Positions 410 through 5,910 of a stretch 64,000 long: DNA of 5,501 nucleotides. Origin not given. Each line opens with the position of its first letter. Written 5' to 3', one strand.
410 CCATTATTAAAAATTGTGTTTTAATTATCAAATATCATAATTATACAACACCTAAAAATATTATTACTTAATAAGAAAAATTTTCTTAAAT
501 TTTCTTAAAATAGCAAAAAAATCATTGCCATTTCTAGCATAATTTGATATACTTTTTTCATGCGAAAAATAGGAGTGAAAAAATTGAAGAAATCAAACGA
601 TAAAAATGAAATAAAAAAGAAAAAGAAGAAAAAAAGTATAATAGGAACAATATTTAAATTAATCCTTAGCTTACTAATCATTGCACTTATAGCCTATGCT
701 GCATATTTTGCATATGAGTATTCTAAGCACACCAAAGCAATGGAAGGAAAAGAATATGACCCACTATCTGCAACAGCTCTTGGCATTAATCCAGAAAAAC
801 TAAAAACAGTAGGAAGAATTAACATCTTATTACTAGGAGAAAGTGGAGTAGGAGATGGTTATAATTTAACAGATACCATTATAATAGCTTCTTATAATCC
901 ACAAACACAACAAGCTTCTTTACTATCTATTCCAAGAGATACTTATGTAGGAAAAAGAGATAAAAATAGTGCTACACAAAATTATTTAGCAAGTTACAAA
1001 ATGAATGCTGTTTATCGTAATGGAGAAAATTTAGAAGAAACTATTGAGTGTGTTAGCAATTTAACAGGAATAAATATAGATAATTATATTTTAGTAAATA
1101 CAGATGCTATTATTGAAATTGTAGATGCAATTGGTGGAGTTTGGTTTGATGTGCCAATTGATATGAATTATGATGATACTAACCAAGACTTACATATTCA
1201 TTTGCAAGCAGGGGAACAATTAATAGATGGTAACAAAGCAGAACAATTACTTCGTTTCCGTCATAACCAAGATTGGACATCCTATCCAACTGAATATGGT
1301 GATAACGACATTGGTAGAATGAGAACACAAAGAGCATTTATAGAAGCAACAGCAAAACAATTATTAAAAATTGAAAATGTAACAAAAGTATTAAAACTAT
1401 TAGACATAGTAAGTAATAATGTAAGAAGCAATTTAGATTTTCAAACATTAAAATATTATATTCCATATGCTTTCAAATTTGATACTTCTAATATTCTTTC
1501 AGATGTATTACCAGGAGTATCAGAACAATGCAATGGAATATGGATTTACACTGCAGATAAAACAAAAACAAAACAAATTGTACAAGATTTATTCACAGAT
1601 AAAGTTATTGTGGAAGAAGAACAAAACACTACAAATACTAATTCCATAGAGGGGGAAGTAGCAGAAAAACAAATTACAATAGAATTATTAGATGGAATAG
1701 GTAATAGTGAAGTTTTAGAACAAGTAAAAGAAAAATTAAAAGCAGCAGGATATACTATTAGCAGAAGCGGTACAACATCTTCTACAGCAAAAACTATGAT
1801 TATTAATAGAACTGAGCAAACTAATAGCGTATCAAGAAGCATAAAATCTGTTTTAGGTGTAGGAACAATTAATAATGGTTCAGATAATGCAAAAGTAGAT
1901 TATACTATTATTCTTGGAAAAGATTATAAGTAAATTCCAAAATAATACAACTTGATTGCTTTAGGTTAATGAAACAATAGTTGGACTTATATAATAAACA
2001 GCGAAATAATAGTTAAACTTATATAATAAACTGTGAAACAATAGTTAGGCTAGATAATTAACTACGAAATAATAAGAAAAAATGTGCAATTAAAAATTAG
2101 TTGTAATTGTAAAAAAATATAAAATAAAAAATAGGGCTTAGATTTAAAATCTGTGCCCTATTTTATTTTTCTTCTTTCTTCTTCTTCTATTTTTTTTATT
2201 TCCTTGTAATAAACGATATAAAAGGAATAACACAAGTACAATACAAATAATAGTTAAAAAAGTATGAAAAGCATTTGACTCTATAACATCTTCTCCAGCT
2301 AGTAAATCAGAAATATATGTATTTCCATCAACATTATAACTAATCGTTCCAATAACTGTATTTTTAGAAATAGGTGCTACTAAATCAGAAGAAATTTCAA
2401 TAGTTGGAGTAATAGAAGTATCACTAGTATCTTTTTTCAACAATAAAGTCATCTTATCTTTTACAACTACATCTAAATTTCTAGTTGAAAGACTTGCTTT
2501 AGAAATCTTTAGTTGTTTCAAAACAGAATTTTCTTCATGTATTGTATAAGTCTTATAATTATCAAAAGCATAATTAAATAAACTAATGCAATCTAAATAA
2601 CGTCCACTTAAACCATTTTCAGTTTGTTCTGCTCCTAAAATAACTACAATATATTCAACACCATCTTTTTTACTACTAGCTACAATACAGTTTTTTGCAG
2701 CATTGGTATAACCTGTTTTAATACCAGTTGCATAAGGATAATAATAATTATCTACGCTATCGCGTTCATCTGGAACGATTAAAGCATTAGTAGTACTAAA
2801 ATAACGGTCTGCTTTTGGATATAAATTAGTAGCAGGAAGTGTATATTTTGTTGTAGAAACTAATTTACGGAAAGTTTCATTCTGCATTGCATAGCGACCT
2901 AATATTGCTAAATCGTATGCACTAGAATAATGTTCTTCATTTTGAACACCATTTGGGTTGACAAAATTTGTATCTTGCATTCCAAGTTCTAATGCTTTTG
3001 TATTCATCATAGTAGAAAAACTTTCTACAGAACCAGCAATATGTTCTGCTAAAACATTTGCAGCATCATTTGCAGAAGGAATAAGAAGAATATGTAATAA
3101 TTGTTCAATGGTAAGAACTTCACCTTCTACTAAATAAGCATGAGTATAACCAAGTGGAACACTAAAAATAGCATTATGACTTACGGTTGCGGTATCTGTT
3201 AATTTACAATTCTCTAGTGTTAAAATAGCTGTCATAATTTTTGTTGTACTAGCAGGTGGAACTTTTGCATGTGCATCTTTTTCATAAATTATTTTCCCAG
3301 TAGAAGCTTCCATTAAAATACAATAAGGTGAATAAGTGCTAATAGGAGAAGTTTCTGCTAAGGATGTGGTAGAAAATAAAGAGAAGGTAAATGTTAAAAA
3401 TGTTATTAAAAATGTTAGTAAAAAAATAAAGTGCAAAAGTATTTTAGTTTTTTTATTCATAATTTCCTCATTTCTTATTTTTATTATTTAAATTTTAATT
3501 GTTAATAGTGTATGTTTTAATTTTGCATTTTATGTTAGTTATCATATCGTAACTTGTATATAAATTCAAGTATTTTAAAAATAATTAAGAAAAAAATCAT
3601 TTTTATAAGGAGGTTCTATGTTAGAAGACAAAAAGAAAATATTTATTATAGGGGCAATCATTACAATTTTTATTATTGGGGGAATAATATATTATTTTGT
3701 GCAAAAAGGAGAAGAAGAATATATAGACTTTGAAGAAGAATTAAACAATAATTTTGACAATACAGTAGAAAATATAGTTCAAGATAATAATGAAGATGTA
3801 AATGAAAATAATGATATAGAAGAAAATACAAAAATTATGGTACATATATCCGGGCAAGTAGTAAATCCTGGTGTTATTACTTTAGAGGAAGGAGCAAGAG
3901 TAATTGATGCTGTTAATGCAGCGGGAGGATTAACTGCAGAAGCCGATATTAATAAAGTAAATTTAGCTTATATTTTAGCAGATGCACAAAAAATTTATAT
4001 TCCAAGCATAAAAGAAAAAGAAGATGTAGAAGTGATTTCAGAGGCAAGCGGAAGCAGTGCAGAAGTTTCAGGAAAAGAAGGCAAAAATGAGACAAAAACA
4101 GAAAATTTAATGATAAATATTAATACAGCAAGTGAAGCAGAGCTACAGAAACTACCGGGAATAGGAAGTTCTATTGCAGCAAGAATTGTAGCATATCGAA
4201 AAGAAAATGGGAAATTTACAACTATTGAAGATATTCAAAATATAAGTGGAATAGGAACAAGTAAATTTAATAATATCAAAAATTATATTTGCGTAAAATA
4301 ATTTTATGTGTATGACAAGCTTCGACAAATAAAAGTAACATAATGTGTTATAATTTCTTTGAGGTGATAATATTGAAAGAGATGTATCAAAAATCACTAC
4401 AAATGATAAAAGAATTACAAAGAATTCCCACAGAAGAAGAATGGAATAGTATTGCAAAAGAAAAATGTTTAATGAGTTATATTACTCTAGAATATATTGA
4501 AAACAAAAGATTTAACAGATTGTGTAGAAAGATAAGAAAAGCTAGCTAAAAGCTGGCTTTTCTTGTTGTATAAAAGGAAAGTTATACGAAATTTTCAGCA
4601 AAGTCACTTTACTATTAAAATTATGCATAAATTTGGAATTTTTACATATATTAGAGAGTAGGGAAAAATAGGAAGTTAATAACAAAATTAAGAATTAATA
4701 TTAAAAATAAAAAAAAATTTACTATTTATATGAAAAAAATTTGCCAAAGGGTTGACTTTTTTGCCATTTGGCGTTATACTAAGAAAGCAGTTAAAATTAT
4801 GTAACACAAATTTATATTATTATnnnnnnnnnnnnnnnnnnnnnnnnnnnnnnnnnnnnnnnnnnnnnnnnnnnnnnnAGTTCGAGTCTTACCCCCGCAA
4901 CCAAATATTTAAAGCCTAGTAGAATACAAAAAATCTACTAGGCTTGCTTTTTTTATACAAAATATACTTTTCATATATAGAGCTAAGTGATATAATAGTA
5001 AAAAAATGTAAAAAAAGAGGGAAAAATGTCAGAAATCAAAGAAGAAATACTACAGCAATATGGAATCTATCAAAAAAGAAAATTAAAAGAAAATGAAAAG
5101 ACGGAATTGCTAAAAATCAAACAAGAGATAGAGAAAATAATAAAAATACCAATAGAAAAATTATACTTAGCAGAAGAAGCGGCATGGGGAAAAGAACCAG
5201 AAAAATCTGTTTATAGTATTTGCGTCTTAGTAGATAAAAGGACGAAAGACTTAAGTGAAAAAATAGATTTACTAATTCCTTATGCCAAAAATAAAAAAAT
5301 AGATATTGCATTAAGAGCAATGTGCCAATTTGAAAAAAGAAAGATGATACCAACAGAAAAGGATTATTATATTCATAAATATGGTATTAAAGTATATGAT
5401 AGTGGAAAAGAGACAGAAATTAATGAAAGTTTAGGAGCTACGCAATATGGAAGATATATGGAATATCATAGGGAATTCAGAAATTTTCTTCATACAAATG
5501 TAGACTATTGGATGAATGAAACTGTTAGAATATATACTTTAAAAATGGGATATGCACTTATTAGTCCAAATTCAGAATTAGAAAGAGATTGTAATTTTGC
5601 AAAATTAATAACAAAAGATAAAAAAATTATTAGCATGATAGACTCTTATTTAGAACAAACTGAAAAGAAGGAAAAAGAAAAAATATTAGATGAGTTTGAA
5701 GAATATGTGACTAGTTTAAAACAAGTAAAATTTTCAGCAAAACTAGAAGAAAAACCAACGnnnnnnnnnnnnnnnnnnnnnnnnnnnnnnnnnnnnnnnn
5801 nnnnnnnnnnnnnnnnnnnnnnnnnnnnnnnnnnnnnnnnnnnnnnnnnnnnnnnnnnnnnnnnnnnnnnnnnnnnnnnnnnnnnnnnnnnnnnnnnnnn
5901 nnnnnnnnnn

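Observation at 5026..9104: Unrecognised three-gene operon: a DUF3883 nuclease, a nuclease-less paralogue of its DNA-binding module, and a helical third protein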

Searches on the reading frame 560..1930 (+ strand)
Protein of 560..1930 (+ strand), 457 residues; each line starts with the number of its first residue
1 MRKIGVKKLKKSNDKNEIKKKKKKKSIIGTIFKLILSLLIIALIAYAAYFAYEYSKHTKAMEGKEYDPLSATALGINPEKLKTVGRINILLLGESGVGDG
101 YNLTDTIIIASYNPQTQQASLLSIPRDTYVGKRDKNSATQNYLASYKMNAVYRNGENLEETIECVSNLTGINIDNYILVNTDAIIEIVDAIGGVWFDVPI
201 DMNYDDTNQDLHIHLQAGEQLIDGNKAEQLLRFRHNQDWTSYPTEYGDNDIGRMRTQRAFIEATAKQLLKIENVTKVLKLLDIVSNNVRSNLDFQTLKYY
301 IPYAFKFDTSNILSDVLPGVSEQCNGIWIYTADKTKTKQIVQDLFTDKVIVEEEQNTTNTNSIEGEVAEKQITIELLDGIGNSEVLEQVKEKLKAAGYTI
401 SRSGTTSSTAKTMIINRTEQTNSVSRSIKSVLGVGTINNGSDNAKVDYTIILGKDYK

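Call 53: search_protein_families(library=pfam, proteins=[window:560-1930:+], max_evalue=0.001)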
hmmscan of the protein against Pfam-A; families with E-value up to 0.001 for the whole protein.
window:560-1930:+ (457 aa): 2 families
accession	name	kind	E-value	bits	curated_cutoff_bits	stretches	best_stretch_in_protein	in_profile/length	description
PF03816.19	LytR_cpsA_psr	-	3.4e-34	118.6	24.6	1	104-268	2-148/150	LytR_cpsA_psr family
PF13399.11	LytR_C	-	3.3e-09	38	22.2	1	371-456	1-86/86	LytR cell envelope-related transcriptional attenuator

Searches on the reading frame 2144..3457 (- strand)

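Call 53: search_protein_families(library=pfam, proteins=[window:2144-3457:-], max_evalue=0.001)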
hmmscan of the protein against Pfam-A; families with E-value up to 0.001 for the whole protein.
window:2144-3457:- (437 aa): 3 families
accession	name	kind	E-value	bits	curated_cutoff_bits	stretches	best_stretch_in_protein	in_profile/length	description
PF00768.25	Peptidase_S11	-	6.8e-57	193.1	27.6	1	42-277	11-238/239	D-alanyl-D-alanine carboxypeptidase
PF07943.18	PBP5_C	-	1.8e-10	41.2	21.2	1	301-391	1-89/91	Penicillin-binding protein 5, C-terminal domain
PF13354.11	Beta-lactamase2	-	1.2e-05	25.3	22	1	54-184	10-140/214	Beta-lactamase enzyme family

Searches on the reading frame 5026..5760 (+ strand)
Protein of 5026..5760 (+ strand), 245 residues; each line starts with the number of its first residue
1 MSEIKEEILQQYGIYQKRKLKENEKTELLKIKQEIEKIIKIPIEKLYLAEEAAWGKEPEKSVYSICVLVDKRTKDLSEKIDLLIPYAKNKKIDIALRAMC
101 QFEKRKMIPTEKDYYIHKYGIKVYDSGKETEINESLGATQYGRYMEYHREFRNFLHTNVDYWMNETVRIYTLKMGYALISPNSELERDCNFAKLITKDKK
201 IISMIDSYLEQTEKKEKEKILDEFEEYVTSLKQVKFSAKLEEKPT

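Call 84: search_protein_families(library=pfam, proteins=[window:5026-5760:+], max_evalue=1)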
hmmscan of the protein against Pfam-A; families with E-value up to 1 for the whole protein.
window:5026-5760:+ (245 aa): 4 families
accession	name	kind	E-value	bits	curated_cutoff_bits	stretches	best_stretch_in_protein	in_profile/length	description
PF24704.1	DUF7667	-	0.016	15.8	27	0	191-233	8-44/76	Family of unknown function (DUF7667)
PF18688.6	DUF5638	-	0.031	15.1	39.8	1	207-236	43-72/104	Family of unknown function (DUF5638)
PF01192.27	RNA_pol_Rpb6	-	0.046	14.2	26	1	60-97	7-44/53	RNA polymerase Rpb6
PF20890.2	Dbr1_C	-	0.8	10.6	27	1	62-93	29-61/86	Dbr1, C-terminal domain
